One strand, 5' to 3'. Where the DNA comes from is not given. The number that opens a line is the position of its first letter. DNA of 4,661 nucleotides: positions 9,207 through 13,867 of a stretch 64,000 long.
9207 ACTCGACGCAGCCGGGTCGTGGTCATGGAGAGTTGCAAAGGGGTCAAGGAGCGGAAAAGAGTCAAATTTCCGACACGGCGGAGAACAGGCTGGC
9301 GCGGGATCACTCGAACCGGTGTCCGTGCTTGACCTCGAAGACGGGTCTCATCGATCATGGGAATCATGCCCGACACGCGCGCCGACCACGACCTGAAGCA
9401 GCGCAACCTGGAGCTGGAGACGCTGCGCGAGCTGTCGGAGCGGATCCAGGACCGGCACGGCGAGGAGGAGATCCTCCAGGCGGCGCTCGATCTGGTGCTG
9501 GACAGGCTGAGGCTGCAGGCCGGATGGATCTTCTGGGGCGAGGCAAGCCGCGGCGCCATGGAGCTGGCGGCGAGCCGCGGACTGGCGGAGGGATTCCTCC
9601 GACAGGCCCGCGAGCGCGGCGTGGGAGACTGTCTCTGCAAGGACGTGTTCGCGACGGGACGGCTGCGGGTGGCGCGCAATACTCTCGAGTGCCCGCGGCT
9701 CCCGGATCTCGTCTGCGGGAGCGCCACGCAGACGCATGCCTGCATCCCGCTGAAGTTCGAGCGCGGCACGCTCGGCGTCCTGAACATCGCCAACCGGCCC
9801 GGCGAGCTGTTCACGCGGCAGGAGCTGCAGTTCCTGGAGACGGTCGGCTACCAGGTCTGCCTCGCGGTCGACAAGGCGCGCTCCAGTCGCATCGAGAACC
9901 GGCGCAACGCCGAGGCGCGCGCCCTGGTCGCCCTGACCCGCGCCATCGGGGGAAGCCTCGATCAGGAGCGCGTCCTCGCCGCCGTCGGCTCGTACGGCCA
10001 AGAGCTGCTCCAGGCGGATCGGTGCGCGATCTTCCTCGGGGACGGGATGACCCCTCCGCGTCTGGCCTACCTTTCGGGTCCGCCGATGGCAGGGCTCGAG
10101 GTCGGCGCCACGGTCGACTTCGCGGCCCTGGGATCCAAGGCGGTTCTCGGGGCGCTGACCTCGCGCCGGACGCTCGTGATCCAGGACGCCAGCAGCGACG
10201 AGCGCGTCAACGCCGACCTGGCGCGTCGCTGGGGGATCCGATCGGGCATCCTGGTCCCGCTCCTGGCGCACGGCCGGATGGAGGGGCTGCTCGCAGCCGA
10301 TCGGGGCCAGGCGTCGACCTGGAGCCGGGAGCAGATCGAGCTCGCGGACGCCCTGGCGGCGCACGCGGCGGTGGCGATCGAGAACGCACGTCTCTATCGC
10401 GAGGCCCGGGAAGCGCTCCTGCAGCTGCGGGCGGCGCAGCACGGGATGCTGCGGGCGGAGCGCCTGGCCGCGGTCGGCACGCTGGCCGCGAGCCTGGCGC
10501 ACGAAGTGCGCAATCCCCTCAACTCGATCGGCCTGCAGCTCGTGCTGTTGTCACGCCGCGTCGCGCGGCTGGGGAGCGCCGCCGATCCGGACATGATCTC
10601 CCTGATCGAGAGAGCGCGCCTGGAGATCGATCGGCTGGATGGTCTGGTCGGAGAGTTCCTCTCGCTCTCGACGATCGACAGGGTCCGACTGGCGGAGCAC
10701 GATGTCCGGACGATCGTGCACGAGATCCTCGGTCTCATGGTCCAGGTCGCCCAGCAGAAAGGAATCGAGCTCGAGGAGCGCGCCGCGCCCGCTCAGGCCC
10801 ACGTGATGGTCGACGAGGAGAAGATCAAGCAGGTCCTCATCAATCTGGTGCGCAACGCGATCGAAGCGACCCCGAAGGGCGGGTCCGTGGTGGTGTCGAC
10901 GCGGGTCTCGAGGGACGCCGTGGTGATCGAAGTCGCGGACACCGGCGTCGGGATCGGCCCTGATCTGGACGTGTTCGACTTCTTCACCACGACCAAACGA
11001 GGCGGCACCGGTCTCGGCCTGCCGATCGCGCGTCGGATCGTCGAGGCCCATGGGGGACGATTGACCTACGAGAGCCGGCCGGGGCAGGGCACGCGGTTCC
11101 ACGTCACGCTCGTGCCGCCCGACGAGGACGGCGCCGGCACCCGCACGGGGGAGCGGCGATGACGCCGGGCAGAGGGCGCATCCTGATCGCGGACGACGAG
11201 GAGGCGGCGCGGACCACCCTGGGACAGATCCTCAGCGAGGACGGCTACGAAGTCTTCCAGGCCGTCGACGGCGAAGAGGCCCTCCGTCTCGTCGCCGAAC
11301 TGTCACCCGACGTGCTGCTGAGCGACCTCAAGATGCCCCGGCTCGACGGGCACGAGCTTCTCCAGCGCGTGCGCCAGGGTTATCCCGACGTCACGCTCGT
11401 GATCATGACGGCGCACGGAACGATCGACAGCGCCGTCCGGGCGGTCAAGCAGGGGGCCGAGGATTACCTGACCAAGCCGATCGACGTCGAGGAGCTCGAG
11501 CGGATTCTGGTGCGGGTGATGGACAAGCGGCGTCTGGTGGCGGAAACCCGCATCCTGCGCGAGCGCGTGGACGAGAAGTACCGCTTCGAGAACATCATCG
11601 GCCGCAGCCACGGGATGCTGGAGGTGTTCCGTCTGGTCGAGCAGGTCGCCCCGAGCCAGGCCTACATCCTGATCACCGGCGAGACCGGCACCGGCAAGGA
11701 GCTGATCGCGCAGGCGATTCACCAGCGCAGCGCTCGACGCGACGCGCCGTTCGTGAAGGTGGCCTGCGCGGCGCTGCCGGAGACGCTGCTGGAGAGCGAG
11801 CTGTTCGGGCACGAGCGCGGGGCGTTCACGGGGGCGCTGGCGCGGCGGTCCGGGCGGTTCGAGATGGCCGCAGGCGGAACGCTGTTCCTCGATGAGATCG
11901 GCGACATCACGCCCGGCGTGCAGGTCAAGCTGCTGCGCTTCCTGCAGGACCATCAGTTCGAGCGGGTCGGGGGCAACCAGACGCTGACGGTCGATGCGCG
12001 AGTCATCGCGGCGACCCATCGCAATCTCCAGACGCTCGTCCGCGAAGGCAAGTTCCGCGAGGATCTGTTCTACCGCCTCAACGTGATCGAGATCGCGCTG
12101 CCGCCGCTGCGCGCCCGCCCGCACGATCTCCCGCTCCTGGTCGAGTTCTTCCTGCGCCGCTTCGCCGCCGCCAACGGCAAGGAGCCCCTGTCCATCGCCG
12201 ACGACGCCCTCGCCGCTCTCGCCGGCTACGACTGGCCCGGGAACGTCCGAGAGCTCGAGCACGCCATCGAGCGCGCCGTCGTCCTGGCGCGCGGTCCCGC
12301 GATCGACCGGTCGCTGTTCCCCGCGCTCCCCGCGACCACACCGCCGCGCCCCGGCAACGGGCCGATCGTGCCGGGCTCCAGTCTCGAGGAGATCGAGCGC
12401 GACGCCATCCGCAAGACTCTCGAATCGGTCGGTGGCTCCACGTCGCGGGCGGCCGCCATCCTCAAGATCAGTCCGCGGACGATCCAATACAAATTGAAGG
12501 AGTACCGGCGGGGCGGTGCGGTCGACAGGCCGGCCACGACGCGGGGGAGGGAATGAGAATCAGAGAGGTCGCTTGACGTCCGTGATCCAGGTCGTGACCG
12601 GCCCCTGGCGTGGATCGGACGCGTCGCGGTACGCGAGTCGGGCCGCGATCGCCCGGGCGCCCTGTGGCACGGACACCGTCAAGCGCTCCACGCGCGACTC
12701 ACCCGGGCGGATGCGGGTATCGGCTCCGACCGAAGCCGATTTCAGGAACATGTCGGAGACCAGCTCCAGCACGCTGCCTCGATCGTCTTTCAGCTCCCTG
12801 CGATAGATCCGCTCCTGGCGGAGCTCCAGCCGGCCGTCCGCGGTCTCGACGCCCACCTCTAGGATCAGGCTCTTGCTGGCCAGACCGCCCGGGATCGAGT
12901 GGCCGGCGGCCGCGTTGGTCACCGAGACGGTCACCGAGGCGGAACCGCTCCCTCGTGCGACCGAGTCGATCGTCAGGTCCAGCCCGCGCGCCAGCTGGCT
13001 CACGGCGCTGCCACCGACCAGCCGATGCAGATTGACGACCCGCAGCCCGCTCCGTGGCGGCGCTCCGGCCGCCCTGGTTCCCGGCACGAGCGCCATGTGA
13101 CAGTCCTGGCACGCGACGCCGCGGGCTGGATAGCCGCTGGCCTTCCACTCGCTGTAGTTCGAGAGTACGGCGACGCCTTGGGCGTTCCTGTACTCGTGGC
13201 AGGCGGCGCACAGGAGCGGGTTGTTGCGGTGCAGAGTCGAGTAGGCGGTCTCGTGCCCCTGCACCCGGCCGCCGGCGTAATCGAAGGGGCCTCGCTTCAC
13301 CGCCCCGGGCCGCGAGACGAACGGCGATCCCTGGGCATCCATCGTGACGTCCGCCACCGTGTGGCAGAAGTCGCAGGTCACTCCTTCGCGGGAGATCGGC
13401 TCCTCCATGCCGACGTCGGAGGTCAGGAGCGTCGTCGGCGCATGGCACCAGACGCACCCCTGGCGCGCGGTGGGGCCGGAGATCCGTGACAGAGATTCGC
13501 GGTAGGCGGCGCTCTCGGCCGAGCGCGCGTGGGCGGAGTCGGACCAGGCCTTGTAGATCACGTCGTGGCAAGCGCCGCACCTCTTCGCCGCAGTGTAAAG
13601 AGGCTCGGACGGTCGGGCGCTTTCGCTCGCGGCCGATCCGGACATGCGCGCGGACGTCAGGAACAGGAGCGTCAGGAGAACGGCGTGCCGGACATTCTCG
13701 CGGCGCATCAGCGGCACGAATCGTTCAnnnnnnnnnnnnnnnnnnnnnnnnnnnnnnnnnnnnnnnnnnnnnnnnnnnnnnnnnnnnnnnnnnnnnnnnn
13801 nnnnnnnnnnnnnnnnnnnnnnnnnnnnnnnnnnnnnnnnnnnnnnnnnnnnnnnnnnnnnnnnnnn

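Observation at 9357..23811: Sigma-54/NtrC-controlled module coupling an MtrAB-like porin-cytochrome conduit to a quinol-type NO reductase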

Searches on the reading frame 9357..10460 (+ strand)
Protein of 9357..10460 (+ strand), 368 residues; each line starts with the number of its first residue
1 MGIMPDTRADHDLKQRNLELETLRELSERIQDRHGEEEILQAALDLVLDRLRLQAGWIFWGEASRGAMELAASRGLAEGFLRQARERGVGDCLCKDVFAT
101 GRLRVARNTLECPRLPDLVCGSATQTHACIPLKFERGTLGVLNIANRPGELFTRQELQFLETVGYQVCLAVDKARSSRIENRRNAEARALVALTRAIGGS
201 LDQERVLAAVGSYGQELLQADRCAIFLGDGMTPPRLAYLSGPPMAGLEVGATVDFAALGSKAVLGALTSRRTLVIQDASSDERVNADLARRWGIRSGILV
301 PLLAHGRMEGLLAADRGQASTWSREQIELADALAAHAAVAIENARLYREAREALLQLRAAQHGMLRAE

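Call 50: search_solved_structures(query=window:9357-10460:+, max_evalue=0.01)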
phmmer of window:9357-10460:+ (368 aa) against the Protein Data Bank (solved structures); distinct sequences matched with E-value up to 0.01: 10.
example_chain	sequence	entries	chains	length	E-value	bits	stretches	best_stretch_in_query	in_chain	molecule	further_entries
8w26_A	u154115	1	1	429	1.9e-06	30.5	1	290-358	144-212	histidine kinase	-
4mcw_A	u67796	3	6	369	1.4e-05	27.6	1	190-353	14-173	Metal dependent phosphohydrolase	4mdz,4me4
6oap_A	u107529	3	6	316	6.1e-05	25.5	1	183-352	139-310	Dual sensor histidine kinase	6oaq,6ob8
3o5y_A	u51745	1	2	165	0.00013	24.5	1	245-350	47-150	Sensor protein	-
3p01_A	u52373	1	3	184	0.00027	23.4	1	91-176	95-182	Two-component response regulator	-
2lb5_A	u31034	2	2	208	0.0012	21.3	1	290-346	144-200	Sensor histidine kinase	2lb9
2k2n_A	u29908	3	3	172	0.0018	20.7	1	289-346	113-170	Sensor protein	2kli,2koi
2zmf_A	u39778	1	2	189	0.0069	18.8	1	206-352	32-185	cAMP and cAMP-inhibited cGMP 3',5'-cyclic phosphodiesterase 10A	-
3e0y_A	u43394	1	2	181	0.0088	18.4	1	15-188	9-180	Conserved domain protein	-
1ykd_A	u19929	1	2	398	0.0096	18.3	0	150-229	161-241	adenylate cyclase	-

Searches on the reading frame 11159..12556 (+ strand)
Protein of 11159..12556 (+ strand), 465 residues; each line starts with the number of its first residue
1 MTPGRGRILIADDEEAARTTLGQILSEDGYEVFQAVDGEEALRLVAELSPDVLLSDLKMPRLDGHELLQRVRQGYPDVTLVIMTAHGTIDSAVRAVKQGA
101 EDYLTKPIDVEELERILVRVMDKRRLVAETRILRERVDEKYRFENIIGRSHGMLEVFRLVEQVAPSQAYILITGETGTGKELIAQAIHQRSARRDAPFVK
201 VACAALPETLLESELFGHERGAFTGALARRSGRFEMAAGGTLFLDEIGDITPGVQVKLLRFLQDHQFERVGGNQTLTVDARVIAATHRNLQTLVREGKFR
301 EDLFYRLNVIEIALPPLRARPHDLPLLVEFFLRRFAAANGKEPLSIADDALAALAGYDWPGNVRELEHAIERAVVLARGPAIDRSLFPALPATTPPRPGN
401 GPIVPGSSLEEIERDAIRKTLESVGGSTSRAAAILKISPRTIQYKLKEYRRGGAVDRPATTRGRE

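Call 7: search_protein_families(library=ncbifam, proteins=[window:11159-12556:+], max_evalue=0.001)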
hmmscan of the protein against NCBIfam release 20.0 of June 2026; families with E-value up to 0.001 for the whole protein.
window:11159-12556:+ (465 aa): 118 families (the best 25 are shown)
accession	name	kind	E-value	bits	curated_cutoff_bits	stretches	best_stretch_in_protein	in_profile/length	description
NF008469.0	PRK11361.1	equivalog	7.4e-146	486.5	714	1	6-450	5-455/461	acetoacetate metabolism transcriptional regulator AtoC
TIGR01818.1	ntrC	equivalog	1e-131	440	558.6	1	8-389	1-379/463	nitrogen regulation protein NR(I)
TIGR02915.1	PEP_resp_reg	equivalog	3.2e-121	405.3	502.6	1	8-446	1-439/445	PEP-CTERM-box response regulator transcription factor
NF007689.0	PRK10365.1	equivalog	6.7e-121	404.1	760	1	2-446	2-439/441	sigma-54-dependent response regulator transcription factor ZraR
TIGR01817.1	nifA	equivalog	3.1e-119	399.2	528.85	1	132-387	184-438/534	nif-specific transcriptional activator NifA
NF008176.1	PRK10923.1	equivalog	1.4e-112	376.7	620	1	5-380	3-374/469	nitrogen regulation protein NR(I)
NF041946.1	LuxO_transreg_Vib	equivalog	2e-111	373.1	800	1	29-389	20-378/463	quorum-sensing sigma-54 dependent transcriptional regulator LuxO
NF050807.1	TransRegFlbDCaul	equivalog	3.1e-111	372.4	750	1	19-458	14-448/454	sigma-54-dependent transcriptional regulator FlbD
NF051870.1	NAssimRespRegNtrX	equivalog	1.5e-109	366.9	600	1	8-447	4-448/452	nitrogen assimilation response regulator NtrX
NF011695.0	PRK15115.1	equivalog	5.5e-106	355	763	1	7-446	8-432/445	two-component system response regulator GlrR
NF041552.1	TF_PrdR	equivalog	1.7e-104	350.2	795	1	111-449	235-576/577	sigma-54 dependent transcriptional regulator PrdR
NF038308.1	RNA_repair_RtcR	equivalog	9.8e-100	334.9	650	1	77-389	111-434/530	RNA repair transcriptional activator RtcR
NF003451.0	PRK05022.1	equivalog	1.3e-97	327.7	476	1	137-380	183-426/512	nitric oxide reductase transcriptional regulator NorR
NF011958.0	PRK15429.1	equivalog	3.4e-94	316.8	830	1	123-407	357-641/692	formate hydrogenlyase transcriptional activator FlhA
NF049963.1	RespRegFlgRCampy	domain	1.1e-87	294.7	750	1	9-450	4-428/429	fla regulon two-component system response regulator FlgR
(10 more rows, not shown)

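Call 8: search_protein_families(library=pfam, proteins=[window:11159-12556:+], max_evalue=0.001)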
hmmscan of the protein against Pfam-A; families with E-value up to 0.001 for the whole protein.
window:11159-12556:+ (465 aa): 9 families
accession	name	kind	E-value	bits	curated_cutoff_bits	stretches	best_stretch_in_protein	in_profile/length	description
PF00158.32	Sigma54_activat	-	1.2e-71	240.2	20.2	1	146-312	1-167/168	Sigma-54 interaction domain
PF00072.30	Response_reg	-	1.1e-30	106.5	30.2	1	8-115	1-108/111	Response regulator receiver domain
PF25601.1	AAA_lid_14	-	2.5e-22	78.9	27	1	318-389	1-72/87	AAA+ ATPase lid domain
PF14532.12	Sigma54_activ_2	-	2.4e-20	73.6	25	1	147-317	1-138/138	Sigma-54 interaction domain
PF02954.25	HTH_8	-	2.3e-13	50.1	22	1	408-449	1-42/42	Bacterial regulatory protein, Fis family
PF07728.20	AAA_5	-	1.9e-06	28.4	22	1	170-289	2-124/139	AAA domain (dynein-related subfamily)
PF00004.35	AAA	-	7.4e-05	23.6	21.2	1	170-291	1-112/131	ATPase family associated with various cellular activities (AAA)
PF07724.20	AAA_2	-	7.8e-05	23.2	27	1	169-293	5-130/166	AAA domain (Cdc48 subfamily)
PF13191.12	AAA_16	-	0.00084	20.3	32.6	0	147-218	3-81/167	AAA ATPase domain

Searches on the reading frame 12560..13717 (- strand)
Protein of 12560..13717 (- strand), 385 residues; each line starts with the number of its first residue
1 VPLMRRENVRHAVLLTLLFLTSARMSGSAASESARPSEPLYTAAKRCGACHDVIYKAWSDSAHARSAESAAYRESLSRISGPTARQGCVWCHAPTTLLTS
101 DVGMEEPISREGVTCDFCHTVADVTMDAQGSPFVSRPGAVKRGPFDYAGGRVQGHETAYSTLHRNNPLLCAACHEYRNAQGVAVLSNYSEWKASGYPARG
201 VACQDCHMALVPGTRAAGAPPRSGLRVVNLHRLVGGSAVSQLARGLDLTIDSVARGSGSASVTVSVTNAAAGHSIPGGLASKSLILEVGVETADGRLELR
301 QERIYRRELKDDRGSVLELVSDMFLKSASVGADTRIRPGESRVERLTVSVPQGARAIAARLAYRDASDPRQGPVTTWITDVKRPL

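Call 7: search_protein_families(library=ncbifam, proteins=[window:12560-13717:-], max_evalue=0.001)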
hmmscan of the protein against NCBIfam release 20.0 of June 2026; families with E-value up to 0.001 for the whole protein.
window:12560-13717:- (385 aa): 10 families
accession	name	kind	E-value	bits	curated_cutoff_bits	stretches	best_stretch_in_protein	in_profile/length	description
NF040886.1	cyt_C_like_Sec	equivalog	6.1e-18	64.6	250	2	108-365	150-402/423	multiheme c-type cytochrome (seleno)protein ExtKL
NF041198.1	UshA_like_PCGU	equivalog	6.6e-10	38.2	275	1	30-123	394-483/519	UshA-like (seleno)protein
TIGR03508.1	decahem_SO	subfamily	4.6e-06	26.3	192.2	1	42-209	68-250/258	DmsE family decaheme c-type cytochrome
NF041028.1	decahem_GSU2203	exception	7.2e-06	25.4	325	0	32-207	24-181/317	GSU2203 family decaheme c-type cytochrome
TIGR03507.1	decahem_SO1788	subfamily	0.00014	20.4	209.3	0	169-270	271-354/672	OmcA/MtrC family decaheme c-type cytochrome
NF008659.0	PRK11659.1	equivalog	0.00033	20.4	184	0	158-213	37-88/188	cytochrome c nitrite reductase pentaheme subunit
TIGR03146.1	cyt_nit_nrfB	equivalog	0.00036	20.8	166.6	0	161-215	5-55/145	cytochrome c nitrite reductase pentaheme subunit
NF043010.1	Cyt554_Nsmonas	equivalog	0.00045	19.7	400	0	24-120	17-116/238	cytochrome c-550 CycA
NF040967.1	cytc_ExtN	equivalog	0.00085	18.3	200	0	33-176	51-190/415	selenite/tellurite reduction operon c-type cytochrome ExtN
NF040968.1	FeS_ExtO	equivalog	0.00099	18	200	0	33-176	51-190/416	selenite/tellurite reduction operon b-type cytochrome iron-sulfur cluster-binding subunit ExtO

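Call 8: search_protein_families(library=pfam, proteins=[window:12560-13717:-], max_evalue=0.001)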
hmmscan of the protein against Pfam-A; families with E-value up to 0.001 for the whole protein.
window:12560-13717:- (385 aa): 4 families
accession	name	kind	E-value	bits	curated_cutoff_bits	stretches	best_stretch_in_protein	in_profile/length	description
PF13435.11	Cytochrome_C554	-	3.1e-09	38.1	20.8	1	47-120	2-84/84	Cytochrome c554 and c-prime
PF14522.11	Cytochrome_C7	-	9.8e-08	32.1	24.8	0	44-120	13-67/67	Cytochrome c7 and related cytochrome c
PF03264.19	Cytochrom_NNT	-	7.6e-05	22.9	24.1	0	151-210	109-167/174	NapC/NirT cytochrome c family, N-terminal region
PF22113.1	Mtrc-MtrF_II-IV_dom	-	0.00021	21.3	30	0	42-96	118-167/176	Outer membrane cytochrome MtrC/MtrF-like, domains II/IV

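Call 80: search_solved_structures(query=window:12560-13717:-, max_evalue=1, show_alignments=1)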
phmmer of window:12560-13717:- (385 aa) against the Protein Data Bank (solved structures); distinct sequences matched with E-value up to 1: 6.
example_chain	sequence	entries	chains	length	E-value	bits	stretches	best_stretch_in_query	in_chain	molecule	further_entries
5ze8_A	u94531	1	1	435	3e-11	46.2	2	30-124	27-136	cytochrome c552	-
9wt8_A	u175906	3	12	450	0.00018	24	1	259-351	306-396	Cytochrome c,Multiheme cytochrome c selenoprotein (MccSep)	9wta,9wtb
9wt9_A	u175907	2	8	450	0.00018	23.9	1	259-351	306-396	Cytochrome c,Multiheme cytochrome c selenoprotein mutant (MccSep U325A) | Cytochrome c,Multiheme cytochrome c selenoprotein (MccSep)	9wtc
1bvb_A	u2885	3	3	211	0.0013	21.1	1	41-120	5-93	CYTOCHROME C-554 | CYTOCHROME C554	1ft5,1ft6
6i5b_A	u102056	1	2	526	0.017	17.5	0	42-159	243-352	Uncharacterized protein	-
4rkm_A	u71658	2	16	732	0.066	15.5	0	41-68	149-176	MccA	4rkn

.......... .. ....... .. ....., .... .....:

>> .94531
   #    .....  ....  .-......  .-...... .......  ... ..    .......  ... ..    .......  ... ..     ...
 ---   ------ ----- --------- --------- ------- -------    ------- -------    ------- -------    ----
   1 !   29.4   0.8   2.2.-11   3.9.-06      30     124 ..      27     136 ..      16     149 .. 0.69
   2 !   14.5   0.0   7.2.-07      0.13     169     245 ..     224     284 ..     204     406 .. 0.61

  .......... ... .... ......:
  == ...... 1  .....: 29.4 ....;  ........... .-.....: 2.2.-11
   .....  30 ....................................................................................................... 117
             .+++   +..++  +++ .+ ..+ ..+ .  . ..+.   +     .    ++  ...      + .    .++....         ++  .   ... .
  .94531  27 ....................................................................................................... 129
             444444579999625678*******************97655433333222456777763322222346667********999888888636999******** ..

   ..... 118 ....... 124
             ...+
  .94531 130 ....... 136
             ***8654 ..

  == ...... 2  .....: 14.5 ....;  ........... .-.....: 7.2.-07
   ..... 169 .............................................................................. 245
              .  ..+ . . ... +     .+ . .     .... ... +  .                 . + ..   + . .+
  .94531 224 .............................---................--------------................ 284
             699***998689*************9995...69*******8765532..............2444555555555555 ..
